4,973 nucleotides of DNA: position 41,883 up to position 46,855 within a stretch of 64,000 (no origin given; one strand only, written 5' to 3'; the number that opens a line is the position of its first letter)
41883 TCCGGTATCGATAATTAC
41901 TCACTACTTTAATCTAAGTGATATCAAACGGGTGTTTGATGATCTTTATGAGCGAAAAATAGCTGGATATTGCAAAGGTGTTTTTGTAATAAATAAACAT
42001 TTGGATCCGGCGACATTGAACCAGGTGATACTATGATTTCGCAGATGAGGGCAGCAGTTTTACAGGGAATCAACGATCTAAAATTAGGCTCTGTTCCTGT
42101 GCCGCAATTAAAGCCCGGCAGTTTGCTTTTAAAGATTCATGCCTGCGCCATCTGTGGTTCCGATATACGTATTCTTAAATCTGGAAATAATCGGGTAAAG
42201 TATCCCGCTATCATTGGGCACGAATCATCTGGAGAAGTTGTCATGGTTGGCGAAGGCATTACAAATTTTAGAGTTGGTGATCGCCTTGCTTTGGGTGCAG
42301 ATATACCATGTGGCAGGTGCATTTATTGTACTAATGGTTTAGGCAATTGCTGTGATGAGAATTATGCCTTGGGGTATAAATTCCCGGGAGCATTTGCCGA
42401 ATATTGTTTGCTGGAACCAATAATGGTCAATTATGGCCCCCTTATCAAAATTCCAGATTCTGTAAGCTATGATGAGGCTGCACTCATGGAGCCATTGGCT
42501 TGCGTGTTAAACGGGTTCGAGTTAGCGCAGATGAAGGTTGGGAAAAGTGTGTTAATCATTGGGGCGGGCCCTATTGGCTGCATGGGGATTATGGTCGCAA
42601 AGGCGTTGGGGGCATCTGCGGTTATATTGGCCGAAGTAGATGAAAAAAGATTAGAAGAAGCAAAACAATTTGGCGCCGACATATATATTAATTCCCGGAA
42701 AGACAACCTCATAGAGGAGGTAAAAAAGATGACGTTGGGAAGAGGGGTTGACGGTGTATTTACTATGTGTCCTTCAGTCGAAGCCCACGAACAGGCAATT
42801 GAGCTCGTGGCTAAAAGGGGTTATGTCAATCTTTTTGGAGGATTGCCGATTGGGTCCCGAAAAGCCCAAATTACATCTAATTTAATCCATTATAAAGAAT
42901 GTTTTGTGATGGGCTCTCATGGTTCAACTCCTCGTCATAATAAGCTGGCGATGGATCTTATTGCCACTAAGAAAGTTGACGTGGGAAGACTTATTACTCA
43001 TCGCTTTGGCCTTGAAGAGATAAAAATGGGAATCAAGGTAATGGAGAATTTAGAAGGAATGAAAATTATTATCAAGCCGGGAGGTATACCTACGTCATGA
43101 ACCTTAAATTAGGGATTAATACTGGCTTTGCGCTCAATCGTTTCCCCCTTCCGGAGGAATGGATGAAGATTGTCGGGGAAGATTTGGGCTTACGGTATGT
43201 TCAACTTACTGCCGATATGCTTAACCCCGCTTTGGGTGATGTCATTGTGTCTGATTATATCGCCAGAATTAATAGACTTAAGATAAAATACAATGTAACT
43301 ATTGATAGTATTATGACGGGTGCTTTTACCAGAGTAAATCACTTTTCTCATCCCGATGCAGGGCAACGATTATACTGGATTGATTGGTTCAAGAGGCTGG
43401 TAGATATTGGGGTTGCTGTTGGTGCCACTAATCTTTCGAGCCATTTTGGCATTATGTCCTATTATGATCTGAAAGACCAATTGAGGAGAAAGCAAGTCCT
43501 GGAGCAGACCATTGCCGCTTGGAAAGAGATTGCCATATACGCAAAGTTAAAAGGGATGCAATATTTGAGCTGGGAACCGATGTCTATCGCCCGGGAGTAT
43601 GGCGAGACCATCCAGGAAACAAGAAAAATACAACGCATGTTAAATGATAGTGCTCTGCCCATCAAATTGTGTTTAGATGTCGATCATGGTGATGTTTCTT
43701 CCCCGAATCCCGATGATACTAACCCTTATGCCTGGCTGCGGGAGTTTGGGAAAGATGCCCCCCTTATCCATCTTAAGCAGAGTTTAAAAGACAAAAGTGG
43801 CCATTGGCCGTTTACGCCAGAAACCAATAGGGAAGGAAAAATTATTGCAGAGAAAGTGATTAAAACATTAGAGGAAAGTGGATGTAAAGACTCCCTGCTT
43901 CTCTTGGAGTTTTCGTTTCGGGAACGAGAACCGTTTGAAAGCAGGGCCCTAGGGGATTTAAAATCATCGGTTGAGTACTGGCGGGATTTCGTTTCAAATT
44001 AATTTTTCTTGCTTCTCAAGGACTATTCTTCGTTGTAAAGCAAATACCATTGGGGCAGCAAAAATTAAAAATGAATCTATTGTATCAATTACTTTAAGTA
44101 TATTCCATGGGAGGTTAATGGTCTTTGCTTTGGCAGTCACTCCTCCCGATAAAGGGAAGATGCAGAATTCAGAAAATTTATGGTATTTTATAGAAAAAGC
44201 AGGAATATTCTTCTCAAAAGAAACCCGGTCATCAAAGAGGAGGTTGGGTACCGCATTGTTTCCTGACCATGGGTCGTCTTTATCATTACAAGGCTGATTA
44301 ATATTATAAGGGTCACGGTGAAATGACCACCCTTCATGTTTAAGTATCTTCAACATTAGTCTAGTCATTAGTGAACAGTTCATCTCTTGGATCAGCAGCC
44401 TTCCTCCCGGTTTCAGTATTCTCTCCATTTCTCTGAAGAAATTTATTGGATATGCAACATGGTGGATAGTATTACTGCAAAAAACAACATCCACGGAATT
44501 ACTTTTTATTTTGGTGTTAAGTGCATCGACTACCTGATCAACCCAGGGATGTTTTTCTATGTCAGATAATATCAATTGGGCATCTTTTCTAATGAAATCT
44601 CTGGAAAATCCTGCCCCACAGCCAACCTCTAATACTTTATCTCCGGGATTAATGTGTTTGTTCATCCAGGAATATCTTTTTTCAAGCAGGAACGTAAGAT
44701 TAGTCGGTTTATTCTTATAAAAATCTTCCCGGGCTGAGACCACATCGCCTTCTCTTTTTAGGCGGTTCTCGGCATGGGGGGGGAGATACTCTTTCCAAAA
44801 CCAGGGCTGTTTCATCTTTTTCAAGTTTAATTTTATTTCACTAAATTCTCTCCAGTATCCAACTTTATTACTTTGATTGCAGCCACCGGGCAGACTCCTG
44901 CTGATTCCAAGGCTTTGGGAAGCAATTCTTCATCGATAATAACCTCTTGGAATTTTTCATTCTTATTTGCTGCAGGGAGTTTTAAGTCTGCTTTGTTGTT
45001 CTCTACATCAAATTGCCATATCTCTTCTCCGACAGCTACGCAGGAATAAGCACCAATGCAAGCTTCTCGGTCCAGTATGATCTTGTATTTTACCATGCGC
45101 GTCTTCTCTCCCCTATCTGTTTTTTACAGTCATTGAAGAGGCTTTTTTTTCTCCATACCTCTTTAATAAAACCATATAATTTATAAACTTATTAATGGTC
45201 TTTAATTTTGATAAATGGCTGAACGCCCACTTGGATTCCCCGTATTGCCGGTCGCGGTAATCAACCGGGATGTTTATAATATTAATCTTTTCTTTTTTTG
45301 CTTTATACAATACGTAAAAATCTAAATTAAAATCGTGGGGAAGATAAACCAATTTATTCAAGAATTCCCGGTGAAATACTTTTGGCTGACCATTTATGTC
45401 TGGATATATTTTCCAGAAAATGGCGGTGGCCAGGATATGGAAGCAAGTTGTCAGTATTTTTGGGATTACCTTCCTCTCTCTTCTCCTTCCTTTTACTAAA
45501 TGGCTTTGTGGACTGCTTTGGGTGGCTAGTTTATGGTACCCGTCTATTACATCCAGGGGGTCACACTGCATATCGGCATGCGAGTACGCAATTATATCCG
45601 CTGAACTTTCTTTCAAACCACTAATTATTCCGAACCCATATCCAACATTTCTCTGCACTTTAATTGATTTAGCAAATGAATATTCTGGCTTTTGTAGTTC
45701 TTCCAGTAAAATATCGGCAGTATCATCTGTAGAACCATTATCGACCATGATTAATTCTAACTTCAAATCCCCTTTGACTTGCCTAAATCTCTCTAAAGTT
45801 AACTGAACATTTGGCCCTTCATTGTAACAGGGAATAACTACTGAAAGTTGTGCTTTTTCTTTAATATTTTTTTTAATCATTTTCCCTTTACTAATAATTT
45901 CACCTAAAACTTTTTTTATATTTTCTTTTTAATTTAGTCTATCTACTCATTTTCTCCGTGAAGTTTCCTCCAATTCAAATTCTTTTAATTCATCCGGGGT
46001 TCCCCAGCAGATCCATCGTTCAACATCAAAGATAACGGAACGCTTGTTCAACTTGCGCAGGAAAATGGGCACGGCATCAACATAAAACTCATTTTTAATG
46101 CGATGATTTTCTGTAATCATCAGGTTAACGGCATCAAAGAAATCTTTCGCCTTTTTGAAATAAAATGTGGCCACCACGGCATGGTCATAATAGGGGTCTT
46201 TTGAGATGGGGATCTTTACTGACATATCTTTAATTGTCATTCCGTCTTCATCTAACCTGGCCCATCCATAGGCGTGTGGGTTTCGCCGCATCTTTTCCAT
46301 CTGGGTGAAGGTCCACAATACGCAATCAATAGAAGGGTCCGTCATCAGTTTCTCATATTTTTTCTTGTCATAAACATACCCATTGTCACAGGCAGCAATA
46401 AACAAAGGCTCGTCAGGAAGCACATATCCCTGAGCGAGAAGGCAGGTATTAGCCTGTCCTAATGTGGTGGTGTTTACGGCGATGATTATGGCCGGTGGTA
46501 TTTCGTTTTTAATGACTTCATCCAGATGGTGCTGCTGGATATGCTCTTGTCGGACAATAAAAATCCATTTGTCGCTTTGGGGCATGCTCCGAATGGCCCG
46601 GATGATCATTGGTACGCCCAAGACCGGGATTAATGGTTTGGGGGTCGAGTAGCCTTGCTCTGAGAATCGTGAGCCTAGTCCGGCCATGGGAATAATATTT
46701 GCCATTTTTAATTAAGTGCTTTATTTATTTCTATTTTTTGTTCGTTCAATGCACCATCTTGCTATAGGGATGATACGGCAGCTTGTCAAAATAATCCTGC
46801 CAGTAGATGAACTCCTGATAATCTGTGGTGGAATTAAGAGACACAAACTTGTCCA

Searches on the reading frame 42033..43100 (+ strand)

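Call 58: search_protein_families(library=pfam, proteins=[window:42033-43100:+], max_evalue=0.0001)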
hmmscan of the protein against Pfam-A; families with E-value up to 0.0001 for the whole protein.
window:42033-43100:+ (355 aa): 4 families
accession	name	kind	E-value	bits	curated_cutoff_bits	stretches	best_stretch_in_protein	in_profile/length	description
PF08240.17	ADH_N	-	1.7e-25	89.7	23.5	1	27-128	1-95/104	Alcohol dehydrogenase GroES-like domain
PF00107.32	ADH_zinc_N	-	5.1e-25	88.3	31.8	1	180-311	1-128/129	Zinc-binding dehydrogenase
PF16912.11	Glu_dehyd_C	-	1.1e-08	35.3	34.9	1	149-332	4-196/211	Glucose dehydrogenase C-terminus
PF01262.27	AlaDh_PNT_C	-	1.1e-05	25.4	23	1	172-233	30-93/214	Alanine dehydrogenase/PNT, C-terminal domain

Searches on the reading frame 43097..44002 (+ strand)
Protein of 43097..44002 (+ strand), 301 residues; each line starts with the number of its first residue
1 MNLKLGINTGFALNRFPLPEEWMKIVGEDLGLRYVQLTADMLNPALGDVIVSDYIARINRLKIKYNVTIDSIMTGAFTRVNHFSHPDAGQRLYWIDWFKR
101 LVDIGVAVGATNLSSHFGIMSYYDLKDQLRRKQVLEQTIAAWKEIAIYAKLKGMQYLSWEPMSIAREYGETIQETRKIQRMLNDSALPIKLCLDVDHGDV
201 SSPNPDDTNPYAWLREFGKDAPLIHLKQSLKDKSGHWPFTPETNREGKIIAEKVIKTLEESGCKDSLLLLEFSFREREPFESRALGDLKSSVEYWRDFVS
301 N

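Call 58: search_protein_families(library=pfam, proteins=[window:43097-44002:+], max_evalue=0.0001)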
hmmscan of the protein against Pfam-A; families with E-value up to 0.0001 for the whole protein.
window:43097-44002:+ (301 aa): 1 family
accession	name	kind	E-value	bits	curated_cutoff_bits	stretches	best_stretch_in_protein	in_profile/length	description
PF01261.30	AP_endonuc_2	-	1.9e-13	51.2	31.1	1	29-275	6-232/249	Xylose isomerase-like TIM barrel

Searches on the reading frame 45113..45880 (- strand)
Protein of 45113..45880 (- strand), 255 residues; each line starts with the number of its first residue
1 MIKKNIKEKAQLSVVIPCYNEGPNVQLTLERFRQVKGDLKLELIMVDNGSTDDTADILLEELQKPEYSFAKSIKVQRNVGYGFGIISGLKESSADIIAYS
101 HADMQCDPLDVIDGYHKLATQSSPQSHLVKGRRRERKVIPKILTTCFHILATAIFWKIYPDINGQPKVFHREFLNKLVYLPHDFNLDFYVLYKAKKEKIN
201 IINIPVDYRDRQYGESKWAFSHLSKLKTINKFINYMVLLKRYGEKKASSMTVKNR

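Call 59: search_protein_families(library=pfam, proteins=[window:45113-45880:-], max_evalue=0.0001)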
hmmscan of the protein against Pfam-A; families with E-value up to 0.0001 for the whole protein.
window:45113-45880:- (255 aa): 1 family
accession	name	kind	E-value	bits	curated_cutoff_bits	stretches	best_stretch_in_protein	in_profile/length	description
PF00535.33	Glycos_transf_2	-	6.9e-18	65.6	23.3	1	13-111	1-96/168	Glycosyl transferase family 2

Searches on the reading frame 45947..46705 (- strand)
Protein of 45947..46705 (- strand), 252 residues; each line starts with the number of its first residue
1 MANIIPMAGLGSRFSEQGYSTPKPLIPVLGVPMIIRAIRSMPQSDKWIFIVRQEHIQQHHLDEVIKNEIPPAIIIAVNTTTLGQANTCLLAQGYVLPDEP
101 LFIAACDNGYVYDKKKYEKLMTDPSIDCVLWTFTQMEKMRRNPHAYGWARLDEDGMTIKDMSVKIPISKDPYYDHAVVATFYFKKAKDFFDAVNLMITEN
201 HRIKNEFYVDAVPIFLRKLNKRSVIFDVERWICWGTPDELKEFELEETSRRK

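Call 59: search_protein_families(library=pfam, proteins=[window:45947-46705:-], max_evalue=0.0001)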
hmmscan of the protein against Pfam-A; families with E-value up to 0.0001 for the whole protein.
window:45947-46705:- (252 aa): 2 families
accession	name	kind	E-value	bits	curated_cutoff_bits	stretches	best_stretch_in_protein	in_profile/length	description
PF00483.29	NTP_transferase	-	8.7e-08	32.5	21.2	1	4-244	3-239/245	Nucleotidyl transferase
PF12804.13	NTP_transf_3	-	8e-05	23.3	27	0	4-107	2-95/160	MobA-like NTP transferase domain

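Call 91: search_protein_families(library=ncbifam, proteins=[window:45947-46705:-], max_evalue=0.00001)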
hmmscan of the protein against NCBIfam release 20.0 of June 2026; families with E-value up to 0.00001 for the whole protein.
window:45947-46705:- (252 aa): 3 families
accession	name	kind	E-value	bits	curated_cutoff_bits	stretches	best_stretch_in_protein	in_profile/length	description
TIGR01208.1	rmlA_long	equivalog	4.2e-12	45.6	320.25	1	4-220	3-207/353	glucose-1-phosphate thymidylyltransferase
TIGR03992.1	Arch_glmU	subfamily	7.8e-09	34.9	292.1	1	1-164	1-152/393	bifunctional sugar-1-phosphate nucleotidylyltransferase/acetyltransferase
NF041173.1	Sug_nt_acttase_Thmprot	equivalog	8.7e-09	34.8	600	1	1-242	1-222/405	bifunctional sugar-1-phosphate nucleotidylyltransferase/acetyltransferase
